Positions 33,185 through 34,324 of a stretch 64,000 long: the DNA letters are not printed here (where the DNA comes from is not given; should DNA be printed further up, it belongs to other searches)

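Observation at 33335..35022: Tandem paralogues fusing a PilZ c-di-GMP receptor to a degenerate cyclic-nucleotide-binding domain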

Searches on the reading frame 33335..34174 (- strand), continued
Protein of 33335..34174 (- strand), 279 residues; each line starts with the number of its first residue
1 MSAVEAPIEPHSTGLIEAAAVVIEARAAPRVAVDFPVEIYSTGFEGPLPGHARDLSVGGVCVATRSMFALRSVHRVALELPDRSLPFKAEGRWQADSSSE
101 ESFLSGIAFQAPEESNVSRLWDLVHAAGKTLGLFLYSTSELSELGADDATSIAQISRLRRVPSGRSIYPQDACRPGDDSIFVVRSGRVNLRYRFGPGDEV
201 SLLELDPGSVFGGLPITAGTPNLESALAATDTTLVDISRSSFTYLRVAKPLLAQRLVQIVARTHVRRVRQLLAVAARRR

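Call 42: search_solved_structures(query=A2, max_evalue=0.001, show_alignments=5)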
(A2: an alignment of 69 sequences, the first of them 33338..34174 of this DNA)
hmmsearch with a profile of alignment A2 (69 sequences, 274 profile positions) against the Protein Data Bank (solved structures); distinct sequences matched with E-value up to 0.001: 95 (the best 60 are shown).
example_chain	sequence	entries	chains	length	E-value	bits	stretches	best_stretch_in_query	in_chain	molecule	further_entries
9ya0_MA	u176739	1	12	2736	3.1e-14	56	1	129-239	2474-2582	PCR12, TGME49_219070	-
4ev0_A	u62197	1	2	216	8.5e-13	51.2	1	154-258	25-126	Transcription regulator, Crp family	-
5w5b_A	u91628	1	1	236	1.4e-12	50.5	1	138-259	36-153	HTH-type transcriptional regulator Cmr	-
5w5a_A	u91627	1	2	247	1.6e-12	50.4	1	138-259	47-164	HTH-type transcriptional regulator Cmr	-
5j3u_A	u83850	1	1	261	1.6e-12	50.4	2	124-240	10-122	Protein Kinase A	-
7lz4_A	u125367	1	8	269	1.2e-11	47.4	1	123-239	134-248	cAMP-dependent protein kinase type I-alpha regulatory subunit, N-terminally processed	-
3j4q_B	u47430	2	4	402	2.1e-11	46.7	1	126-240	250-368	cAMP-dependent protein kinase type II-alpha regulatory subunit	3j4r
7ssb_A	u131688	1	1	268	2.4e-11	46.5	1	127-240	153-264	cGMP-dependent protein kinase 1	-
5kbf_A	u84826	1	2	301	3.9e-11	45.8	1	173-241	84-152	CAMP-dependent protein kinase regulatory subunit, putative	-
4x6r_B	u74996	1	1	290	4.3e-11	45.6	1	124-239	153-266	cAMP-dependent protein kinase type I-alpha regulatory subunit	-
2qcs_B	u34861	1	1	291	4.3e-11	45.6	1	124-239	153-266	cAMP-dependent protein kinase type I-alpha regulatory subunit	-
4z07_A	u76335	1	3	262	4.8e-11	45.5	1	127-240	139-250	cGMP-dependent protein kinase 1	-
5jr7_B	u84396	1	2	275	5.9e-11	45.2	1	123-238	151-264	cAMP-dependent protein kinase type I-alpha regulatory subunit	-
1ne4_A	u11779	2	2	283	5.9e-11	45.2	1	124-239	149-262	cAMP-dependent protein kinase type I-alpha regulatory chain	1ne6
1rgs_A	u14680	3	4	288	6.3e-11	45.1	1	124-239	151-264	CAMP DEPENDENT PROTEIN KINASE | cAMP-dependent protein kinase type I-alpha regulatory chain | cAMP-dependent protein kinase type I-alpha regulatory subunit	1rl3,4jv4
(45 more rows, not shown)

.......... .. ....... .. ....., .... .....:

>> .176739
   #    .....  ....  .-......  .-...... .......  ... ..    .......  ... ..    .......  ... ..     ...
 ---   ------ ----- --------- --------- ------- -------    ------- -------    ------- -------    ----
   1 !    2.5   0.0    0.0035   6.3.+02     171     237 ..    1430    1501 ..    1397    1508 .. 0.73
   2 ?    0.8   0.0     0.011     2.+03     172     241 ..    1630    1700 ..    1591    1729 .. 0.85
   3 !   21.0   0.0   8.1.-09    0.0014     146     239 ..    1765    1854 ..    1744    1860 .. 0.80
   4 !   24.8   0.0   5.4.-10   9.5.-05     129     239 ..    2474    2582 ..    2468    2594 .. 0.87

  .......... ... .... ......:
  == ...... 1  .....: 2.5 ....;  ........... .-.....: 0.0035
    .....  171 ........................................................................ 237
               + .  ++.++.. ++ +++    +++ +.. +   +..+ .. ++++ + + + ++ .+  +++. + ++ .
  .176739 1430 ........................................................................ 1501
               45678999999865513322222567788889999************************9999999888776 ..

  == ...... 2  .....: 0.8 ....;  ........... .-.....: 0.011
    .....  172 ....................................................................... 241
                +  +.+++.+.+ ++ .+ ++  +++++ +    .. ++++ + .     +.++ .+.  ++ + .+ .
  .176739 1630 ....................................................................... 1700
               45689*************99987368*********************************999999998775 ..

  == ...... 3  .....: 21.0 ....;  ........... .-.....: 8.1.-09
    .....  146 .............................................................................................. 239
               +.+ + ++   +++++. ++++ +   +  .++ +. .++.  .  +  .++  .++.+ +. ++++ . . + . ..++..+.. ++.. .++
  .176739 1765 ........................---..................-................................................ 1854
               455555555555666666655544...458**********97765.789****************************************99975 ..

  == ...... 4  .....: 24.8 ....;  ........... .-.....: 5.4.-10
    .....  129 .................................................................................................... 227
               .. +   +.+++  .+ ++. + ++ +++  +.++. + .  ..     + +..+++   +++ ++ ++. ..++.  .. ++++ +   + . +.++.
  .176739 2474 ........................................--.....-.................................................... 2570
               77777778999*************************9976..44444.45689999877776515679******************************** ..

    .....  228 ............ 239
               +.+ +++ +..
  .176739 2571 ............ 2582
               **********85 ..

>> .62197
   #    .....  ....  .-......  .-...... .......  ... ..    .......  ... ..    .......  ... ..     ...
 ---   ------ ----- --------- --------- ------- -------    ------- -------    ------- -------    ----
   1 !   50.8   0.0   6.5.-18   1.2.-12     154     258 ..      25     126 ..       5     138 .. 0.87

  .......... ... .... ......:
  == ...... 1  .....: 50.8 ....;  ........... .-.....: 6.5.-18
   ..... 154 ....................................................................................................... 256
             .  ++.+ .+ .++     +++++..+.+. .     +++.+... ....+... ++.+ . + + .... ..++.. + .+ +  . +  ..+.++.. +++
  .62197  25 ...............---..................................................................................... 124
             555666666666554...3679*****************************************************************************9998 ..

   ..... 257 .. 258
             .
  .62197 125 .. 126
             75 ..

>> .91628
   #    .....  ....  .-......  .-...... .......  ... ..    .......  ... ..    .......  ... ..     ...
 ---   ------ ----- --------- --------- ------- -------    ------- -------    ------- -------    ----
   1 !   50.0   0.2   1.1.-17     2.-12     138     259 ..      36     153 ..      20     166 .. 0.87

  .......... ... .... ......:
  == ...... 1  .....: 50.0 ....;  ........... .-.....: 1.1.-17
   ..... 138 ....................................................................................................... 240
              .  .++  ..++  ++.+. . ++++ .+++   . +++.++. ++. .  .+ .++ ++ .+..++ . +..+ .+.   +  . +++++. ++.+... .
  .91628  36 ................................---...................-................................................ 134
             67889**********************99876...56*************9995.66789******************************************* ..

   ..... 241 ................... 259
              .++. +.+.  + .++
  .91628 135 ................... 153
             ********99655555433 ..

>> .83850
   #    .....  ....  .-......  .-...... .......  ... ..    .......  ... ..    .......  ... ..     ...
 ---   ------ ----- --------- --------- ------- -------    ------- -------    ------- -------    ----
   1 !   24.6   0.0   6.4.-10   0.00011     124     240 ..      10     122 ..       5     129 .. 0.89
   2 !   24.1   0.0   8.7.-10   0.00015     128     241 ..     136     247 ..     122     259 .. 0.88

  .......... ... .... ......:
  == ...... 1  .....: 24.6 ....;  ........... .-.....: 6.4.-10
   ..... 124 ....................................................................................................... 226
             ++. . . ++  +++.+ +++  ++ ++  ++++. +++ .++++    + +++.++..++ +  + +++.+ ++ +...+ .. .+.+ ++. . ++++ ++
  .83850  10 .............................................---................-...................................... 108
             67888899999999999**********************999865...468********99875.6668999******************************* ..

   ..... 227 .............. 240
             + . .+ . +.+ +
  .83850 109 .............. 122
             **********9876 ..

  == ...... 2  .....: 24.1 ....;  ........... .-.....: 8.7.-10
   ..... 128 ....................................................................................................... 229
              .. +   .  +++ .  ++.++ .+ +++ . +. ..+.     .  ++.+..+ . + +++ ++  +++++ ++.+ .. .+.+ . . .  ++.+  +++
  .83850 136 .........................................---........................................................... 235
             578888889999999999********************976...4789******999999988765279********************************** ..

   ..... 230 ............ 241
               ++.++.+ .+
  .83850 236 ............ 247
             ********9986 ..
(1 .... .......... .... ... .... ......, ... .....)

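Call 43: search_protein_representatives(alignment_id=A2)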
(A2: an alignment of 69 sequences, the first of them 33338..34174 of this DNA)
Query: 69 sequences, 274 profile positions. Proteins with E-value up to 0.001 (for the whole library): 24930; up to 1e-10: 2232; up to 1e-30: 119. The best 150 are listed.
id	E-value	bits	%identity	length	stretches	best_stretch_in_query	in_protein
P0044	2.4e-109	381.0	-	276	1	11-273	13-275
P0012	3.6e-109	380.5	-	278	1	5-271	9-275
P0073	1.9e-107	374.8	-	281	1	9-271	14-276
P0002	1.6e-105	368.5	-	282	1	12-271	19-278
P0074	9.4e-105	366.0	-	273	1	13-272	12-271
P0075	3.0e-102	357.8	-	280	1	10-272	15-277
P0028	9.7e-98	343.0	-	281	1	7-272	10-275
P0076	1.0e-95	336.3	-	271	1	15-272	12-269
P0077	8.0e-89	313.7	-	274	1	2-272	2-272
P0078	7.7e-88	310.5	-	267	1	12-269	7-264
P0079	7.9e-88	310.5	-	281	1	5-272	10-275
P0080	1.6e-86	306.2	-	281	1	9-271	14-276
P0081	2.4e-83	295.8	-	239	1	33-268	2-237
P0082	5.9e-83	294.5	-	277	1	4-270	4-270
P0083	1.3e-81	290.1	-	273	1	11-272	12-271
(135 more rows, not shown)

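Call 67: list_cluster_members(proteins=[P0026, window:33338-34174:-, window:35045-35680:-, window:31548-33326:-])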
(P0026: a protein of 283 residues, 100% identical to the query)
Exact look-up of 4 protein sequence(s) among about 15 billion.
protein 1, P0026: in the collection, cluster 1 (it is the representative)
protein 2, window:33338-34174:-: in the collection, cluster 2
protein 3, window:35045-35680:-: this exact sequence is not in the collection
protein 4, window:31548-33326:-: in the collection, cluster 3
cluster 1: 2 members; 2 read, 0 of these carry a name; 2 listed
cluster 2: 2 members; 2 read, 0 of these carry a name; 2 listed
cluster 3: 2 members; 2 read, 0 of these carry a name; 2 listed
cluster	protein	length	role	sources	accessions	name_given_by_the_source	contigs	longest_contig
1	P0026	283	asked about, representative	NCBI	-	-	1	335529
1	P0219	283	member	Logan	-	-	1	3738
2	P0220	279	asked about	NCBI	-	-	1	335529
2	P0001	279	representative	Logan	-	-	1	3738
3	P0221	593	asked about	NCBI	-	-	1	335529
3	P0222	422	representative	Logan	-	-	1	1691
